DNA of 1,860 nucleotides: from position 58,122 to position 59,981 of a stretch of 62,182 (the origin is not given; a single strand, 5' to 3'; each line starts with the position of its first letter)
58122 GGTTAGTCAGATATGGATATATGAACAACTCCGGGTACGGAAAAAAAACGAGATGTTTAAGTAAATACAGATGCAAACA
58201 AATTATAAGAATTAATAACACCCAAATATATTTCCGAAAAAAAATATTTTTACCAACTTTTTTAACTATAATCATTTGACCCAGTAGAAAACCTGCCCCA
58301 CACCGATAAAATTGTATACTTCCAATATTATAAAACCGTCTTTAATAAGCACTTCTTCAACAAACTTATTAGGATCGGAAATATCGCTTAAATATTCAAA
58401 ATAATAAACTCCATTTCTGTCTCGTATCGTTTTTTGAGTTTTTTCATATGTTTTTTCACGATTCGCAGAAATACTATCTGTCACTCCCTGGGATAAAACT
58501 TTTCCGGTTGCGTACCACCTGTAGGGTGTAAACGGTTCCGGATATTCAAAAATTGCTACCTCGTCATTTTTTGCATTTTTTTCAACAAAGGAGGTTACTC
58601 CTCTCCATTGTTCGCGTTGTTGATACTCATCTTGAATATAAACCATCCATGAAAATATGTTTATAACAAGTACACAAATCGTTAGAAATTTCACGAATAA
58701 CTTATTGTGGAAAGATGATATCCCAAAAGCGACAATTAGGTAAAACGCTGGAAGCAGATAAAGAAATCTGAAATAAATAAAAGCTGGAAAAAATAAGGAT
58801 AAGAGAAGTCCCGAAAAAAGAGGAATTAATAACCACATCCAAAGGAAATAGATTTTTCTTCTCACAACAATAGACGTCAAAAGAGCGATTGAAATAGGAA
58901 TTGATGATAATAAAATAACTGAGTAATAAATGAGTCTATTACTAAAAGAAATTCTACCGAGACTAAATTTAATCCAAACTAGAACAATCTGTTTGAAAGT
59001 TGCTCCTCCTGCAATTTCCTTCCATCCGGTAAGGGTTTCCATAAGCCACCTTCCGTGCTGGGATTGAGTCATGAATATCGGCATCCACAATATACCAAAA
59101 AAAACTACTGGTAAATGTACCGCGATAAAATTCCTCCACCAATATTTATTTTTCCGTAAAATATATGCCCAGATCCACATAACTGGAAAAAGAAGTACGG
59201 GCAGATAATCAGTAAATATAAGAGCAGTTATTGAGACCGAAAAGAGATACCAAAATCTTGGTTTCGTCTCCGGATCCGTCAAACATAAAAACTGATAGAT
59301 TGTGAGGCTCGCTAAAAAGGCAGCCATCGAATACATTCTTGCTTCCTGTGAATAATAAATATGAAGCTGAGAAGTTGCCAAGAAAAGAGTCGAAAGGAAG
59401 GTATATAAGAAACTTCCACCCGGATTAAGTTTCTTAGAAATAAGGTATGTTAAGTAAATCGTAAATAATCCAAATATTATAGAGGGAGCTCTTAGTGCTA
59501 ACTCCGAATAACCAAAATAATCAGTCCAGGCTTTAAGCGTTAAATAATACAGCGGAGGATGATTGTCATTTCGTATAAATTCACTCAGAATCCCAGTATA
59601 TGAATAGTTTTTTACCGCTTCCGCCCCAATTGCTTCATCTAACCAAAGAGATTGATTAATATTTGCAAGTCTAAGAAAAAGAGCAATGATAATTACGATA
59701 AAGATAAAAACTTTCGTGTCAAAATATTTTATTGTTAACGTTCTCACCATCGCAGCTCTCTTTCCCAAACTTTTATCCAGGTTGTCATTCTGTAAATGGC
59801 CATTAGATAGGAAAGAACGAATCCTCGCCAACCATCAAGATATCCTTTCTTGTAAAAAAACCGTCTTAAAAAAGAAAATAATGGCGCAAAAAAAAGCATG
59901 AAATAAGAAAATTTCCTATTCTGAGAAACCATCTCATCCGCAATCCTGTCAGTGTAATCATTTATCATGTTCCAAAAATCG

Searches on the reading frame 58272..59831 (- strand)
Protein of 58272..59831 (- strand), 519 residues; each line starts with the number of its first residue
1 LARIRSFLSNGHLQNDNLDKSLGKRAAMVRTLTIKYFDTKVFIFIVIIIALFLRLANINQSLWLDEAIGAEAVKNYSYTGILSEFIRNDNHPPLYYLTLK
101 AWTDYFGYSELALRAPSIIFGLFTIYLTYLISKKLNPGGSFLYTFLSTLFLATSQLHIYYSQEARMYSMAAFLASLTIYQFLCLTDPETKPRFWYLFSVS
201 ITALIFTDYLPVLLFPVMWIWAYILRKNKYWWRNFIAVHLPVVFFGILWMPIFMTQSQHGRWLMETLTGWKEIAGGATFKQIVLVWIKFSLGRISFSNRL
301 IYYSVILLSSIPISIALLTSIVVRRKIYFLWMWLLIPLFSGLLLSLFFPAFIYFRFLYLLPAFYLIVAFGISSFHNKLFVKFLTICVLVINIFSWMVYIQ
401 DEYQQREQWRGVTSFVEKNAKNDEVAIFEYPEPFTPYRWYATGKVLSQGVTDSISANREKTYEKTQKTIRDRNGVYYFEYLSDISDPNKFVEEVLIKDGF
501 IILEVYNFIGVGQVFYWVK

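Call 67: search_protein_families(library=pfam, proteins=[window:58272-59831:-], max_evalue=0.00001)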
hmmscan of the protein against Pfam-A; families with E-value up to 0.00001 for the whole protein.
window:58272-59831:- (519 aa): 1 family
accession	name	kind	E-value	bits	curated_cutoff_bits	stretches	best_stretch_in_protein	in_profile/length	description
PF13231.12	PMT_2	-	2.8e-06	28.1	26.1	1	90-251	1-156/160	Dolichyl-phosphate-mannose-protein mannosyltransferase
